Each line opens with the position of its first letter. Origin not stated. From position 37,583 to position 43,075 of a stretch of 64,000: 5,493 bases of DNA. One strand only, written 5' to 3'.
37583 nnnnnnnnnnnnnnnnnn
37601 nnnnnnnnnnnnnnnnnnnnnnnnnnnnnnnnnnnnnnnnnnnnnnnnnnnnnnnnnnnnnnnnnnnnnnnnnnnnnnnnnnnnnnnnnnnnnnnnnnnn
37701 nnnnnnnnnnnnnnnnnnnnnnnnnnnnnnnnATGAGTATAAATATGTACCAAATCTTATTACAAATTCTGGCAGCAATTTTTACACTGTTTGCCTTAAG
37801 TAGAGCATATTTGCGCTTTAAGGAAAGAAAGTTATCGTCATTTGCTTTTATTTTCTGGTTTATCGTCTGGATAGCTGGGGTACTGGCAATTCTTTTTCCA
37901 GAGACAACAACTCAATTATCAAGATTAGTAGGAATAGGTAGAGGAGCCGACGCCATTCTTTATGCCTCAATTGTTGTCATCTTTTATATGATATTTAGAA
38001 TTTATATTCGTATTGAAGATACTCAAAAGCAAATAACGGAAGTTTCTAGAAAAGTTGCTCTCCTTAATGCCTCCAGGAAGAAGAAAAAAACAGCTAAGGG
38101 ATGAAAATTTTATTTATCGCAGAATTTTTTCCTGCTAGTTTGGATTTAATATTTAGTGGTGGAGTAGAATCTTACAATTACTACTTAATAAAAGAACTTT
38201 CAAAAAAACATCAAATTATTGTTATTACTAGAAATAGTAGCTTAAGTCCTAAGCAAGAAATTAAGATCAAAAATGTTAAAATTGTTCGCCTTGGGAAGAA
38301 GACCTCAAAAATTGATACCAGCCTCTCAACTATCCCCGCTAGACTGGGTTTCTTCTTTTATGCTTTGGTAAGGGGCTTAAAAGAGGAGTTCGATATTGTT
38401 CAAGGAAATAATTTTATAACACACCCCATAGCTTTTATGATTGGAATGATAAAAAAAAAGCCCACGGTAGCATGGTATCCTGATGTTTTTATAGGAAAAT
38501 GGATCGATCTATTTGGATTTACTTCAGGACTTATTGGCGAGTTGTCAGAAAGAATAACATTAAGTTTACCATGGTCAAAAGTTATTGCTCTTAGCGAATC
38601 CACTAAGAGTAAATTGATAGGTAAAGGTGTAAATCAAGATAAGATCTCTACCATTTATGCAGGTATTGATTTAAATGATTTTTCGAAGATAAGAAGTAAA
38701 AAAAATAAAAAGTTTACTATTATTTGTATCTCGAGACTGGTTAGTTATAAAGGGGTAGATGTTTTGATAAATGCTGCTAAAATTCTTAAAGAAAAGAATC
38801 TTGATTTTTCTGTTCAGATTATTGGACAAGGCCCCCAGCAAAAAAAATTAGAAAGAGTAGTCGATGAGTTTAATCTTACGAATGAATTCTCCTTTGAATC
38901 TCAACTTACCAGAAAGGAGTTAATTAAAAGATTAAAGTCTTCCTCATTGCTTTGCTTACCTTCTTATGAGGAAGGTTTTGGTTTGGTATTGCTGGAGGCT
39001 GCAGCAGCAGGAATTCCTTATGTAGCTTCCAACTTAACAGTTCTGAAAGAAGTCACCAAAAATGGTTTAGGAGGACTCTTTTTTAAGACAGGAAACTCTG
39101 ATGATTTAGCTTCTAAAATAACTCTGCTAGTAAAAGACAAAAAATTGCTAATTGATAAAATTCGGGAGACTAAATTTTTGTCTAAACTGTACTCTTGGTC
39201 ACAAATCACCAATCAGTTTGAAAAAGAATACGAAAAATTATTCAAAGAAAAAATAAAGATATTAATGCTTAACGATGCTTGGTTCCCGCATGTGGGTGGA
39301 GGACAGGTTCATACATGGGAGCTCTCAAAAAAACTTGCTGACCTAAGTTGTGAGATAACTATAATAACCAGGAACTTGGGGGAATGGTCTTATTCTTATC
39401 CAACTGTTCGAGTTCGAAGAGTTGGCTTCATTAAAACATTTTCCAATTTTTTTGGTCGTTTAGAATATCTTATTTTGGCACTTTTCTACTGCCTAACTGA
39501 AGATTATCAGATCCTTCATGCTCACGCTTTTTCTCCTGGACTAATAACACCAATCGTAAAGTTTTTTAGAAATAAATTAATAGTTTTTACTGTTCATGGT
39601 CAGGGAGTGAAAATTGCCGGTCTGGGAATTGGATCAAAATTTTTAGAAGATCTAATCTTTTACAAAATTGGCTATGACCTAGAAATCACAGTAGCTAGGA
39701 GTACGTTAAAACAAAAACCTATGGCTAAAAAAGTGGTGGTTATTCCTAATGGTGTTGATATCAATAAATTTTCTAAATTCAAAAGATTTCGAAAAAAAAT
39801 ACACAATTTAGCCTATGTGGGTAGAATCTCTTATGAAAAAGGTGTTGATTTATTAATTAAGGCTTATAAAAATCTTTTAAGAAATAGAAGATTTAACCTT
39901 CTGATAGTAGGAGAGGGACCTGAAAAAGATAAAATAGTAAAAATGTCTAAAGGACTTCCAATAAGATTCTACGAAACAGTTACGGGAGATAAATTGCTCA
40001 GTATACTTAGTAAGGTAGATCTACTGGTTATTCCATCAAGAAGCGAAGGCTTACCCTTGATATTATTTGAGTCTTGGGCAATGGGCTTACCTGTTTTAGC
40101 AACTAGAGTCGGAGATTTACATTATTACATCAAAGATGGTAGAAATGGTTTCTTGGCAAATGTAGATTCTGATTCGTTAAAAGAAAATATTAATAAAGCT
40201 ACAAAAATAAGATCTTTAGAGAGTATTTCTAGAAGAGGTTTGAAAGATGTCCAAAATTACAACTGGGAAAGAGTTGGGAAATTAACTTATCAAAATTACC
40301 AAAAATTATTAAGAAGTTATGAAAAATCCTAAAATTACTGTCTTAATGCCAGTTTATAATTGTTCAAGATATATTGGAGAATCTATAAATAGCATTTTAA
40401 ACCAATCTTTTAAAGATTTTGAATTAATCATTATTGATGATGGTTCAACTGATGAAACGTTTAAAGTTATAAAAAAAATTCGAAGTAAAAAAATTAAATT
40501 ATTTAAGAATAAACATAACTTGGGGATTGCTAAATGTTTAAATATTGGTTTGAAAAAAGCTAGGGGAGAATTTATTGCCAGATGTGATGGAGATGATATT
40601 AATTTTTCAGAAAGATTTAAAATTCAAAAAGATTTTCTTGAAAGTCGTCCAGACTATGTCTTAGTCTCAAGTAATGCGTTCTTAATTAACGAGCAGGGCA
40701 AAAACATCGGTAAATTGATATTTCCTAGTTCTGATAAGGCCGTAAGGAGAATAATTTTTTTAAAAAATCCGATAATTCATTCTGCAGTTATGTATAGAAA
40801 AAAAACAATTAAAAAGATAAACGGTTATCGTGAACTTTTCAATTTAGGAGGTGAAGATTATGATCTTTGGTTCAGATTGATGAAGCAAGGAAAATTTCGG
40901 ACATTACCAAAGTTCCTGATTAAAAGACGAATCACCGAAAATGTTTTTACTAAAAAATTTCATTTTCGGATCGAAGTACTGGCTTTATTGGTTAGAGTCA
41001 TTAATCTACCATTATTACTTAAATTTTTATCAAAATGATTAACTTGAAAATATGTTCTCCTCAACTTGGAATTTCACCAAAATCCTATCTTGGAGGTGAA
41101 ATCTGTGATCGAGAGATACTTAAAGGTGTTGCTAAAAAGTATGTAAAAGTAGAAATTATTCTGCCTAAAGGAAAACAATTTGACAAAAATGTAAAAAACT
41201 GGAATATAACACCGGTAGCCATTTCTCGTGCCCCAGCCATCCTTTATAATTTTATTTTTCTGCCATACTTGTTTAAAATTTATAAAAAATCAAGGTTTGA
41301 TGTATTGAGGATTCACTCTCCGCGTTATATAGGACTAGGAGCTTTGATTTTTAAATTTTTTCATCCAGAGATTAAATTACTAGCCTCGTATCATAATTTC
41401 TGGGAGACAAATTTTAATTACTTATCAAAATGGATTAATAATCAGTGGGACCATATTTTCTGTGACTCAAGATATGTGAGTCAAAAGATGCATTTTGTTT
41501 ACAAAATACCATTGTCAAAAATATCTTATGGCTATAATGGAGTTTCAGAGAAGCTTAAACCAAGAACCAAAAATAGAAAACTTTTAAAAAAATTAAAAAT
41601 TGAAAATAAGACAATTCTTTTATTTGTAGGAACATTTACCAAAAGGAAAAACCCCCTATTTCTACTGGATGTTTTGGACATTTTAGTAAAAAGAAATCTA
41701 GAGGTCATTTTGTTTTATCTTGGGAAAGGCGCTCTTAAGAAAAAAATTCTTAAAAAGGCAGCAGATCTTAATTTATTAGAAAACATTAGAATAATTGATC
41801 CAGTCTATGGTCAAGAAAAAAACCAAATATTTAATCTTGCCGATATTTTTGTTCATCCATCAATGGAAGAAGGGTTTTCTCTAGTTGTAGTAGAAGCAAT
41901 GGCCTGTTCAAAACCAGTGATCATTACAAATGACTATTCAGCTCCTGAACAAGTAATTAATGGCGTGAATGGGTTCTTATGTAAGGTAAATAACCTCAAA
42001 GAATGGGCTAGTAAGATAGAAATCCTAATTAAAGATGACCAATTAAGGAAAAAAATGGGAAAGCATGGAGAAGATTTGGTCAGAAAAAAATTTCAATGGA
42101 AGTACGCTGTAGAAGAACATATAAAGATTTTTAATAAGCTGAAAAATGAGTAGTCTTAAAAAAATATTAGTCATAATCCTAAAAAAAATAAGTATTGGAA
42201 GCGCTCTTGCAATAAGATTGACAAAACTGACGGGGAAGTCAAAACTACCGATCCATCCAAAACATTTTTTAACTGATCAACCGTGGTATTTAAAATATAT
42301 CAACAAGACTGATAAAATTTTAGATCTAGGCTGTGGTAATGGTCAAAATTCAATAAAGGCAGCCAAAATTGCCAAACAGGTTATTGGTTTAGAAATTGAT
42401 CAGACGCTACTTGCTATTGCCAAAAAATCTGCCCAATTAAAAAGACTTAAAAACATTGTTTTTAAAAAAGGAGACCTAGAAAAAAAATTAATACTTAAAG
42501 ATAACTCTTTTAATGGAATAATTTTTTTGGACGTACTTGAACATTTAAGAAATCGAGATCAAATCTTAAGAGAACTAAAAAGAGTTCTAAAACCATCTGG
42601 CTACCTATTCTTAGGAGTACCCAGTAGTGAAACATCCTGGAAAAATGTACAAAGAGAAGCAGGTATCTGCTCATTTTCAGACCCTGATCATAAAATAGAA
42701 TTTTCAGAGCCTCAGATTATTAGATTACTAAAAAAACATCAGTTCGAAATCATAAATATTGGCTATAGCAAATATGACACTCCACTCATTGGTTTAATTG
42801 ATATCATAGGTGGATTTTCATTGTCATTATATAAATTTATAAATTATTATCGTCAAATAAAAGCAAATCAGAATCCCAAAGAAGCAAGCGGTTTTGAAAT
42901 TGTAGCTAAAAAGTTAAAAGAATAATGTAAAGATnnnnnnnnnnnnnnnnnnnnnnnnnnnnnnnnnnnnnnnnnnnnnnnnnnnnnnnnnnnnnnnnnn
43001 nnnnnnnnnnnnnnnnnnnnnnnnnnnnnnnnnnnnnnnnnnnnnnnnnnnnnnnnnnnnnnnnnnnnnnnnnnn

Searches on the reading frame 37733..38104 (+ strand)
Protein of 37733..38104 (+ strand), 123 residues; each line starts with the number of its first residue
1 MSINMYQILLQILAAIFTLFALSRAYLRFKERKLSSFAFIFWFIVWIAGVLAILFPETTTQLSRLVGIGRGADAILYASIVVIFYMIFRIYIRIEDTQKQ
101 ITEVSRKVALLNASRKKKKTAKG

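Call 9: search_protein_families(library=pfam, proteins=[window:37733-38104:+], max_evalue=0.001)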
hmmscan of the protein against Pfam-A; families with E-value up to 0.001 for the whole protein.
window:37733-38104:+ (123 aa): 1 family
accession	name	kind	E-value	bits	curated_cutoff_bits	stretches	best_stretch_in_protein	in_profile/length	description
PF10066.14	DUF2304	-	1.5e-25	90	25.5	1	10-113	2-105/106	Uncharacterized conserved protein (DUF2304)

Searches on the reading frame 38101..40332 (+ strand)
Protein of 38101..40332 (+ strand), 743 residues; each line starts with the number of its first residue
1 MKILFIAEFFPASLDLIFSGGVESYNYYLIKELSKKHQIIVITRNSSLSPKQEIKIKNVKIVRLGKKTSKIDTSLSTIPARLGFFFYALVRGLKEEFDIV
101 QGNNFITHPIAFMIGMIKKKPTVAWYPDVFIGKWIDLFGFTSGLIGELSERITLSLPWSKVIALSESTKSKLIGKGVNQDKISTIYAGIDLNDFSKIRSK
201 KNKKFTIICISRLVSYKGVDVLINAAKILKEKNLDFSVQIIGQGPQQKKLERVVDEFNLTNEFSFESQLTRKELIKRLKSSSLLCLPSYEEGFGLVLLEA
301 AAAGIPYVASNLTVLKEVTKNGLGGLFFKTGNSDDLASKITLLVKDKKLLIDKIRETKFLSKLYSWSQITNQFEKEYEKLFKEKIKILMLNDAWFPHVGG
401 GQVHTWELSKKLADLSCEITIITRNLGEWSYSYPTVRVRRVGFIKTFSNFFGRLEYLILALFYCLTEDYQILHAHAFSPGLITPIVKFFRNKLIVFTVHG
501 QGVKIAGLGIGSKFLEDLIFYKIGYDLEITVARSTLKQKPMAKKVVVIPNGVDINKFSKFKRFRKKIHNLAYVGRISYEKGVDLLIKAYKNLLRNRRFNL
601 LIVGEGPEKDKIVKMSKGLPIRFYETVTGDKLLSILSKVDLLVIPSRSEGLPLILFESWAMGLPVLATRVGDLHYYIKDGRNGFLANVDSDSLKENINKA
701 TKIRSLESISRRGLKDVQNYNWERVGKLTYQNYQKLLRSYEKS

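Call 9: search_protein_families(library=pfam, proteins=[window:38101-40332:+], max_evalue=0.001)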
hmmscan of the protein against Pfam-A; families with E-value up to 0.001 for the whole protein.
window:38101-40332:+ (743 aa): 7 families
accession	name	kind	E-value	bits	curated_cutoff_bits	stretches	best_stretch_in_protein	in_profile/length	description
PF00534.26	Glycos_transf_1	-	3e-67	225.9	26.4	2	196-349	7-161/172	Glycosyl transferases group 1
PF13692.12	Glyco_trans_1_4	-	2.7e-57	193.5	27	2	205-346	2-142/142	Glycosyl transferases group 1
PF13439.12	Glyco_transf_4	-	3e-30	105.9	28.5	2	20-192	2-169/170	Glycosyltransferase Family 4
PF20706.3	GT4-conflict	-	3.9e-25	89.1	26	2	175-311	167-312/385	Family 4 Glycosyltransferase in conflict systems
PF13579.12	Glyco_trans_4_4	-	1.7e-10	41.9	29.7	1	399-502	1-105/158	Glycosyl transferase 4-like domain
PF13524.12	Glyco_trans_1_2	-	2.7e-06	27.8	25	0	595-719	12-131/144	Glycosyl transferase-like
PF13477.12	Glyco_trans_4_2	-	0.00014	22.5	23.4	0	401-503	9-111/139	Glycosyl transferase 4-like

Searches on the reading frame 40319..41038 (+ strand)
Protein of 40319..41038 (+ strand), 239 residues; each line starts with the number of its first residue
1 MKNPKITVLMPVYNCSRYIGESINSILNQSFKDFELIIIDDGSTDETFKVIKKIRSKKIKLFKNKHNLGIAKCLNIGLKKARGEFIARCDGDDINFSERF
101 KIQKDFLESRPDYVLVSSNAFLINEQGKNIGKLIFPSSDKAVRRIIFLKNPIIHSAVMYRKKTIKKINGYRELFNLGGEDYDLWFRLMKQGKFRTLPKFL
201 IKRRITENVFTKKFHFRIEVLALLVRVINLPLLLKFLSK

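Call 9: search_protein_families(library=pfam, proteins=[window:40319-41038:+], max_evalue=0.001)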
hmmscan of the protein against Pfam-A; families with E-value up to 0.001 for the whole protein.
window:40319-41038:+ (239 aa): 4 families
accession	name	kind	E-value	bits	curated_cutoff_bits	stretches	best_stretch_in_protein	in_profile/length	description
PF00535.33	Glycos_transf_2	-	2.7e-29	102.7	23.3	1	7-162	1-162/168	Glycosyl transferase family 2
PF10111.15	Glyco_tranf_2_2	-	6.1e-19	69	27.3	1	7-204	1-217/276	Glycosyltransferase like family 2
PF13641.12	Glyco_tranf_2_3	-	1.7e-12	48.3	27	1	4-217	1-220/230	Glycosyltransferase like family 2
PF02709.20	Glyco_transf_7C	-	8.1e-05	22.6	23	1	157-192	24-60/78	N-terminal domain of galactosyltransferase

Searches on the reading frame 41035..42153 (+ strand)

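Call 9: search_protein_families(library=pfam, proteins=[window:41035-42153:+], max_evalue=0.001)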
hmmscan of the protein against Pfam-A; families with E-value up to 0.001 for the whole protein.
window:41035-42153:+ (372 aa): 5 families
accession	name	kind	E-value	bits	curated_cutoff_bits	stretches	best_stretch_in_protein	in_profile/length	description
PF00534.26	Glycos_transf_1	-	3.4e-39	134.6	26.4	1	185-346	7-170/172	Glycosyl transferases group 1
PF13692.12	Glyco_trans_1_4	-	3.3e-29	102.4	27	1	193-334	2-142/142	Glycosyl transferases group 1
PF13439.12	Glyco_transf_4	-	1.3e-15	58.2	28.5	1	26-171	9-167/170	Glycosyltransferase Family 4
PF20706.3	GT4-conflict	-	9e-06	25.3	26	1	267-358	280-381/385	Family 4 Glycosyltransferase in conflict systems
PF13524.12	Glyco_trans_1_2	-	2.4e-05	24.8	25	1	250-361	28-141/144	Glycosyl transferase-like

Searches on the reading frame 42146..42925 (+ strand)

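Call 9: search_protein_families(library=pfam, proteins=[window:42146-42925:+], max_evalue=0.001)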
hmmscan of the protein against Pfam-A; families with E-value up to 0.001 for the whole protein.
window:42146-42925:+ (259 aa): 17 families
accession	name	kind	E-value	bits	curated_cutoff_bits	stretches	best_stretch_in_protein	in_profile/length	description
PF13847.12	Methyltransf_31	-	2.5e-23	82.8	27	1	53-160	2-113/145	Methyltransferase domain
PF08241.18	Methyltransf_11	-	5.2e-22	78.7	21.2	1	59-156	1-95/95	Methyltransferase domain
PF13649.12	Methyltransf_25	-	3.2e-19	69.9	27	1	58-152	1-97/97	Methyltransferase domain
PF13489.12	Methyltransf_23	-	6.3e-16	59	27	1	50-203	18-162/164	Methyltransferase domain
PF08242.18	Methyltransf_12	-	1.9e-13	51.4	30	1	59-154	1-98/98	Methyltransferase domain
PF01209.24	Ubie_methyltran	-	1.7e-08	34.6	20.1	1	54-155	47-150/233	ubiE/COQ5 methyltransferase family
PF07021.18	MetW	-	3.7e-07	30.4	21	1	49-148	8-102/193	Methionine biosynthesis protein MetW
PF02390.23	Methyltransf_4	-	1.2e-06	28.6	24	1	57-128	4-79/173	Putative methyltransferase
PF05175.20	MTS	-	1.6e-06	28.3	23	1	54-155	31-137/170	Methyltransferase small domain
PF06325.19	PrmA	-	2e-06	28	22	1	50-155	157-257/296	Ribosomal protein L11 methyltransferase (PrmA)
PF09445.16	Methyltransf_15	-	2e-06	27.9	22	1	57-116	3-61/165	RNA cap guanine-N2 methyltransferase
PF01555.25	N6_N4_Mtase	-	5.4e-06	26.9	26.7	0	51-94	178-221/221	DNA methylase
PF03848.20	TehB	-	8.7e-06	25.7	20.4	1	54-155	30-131/193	Tellurite resistance protein TehB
PF00398.26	RrnaAD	-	1.2e-05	25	24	1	51-97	27-73/263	Ribosomal RNA adenine dimethylase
PF01135.25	PCMT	-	0.00011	22.5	20.3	1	48-111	68-133/210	Protein-L-isoaspartate(D-aspartate) O-methyltransferase (PCMT)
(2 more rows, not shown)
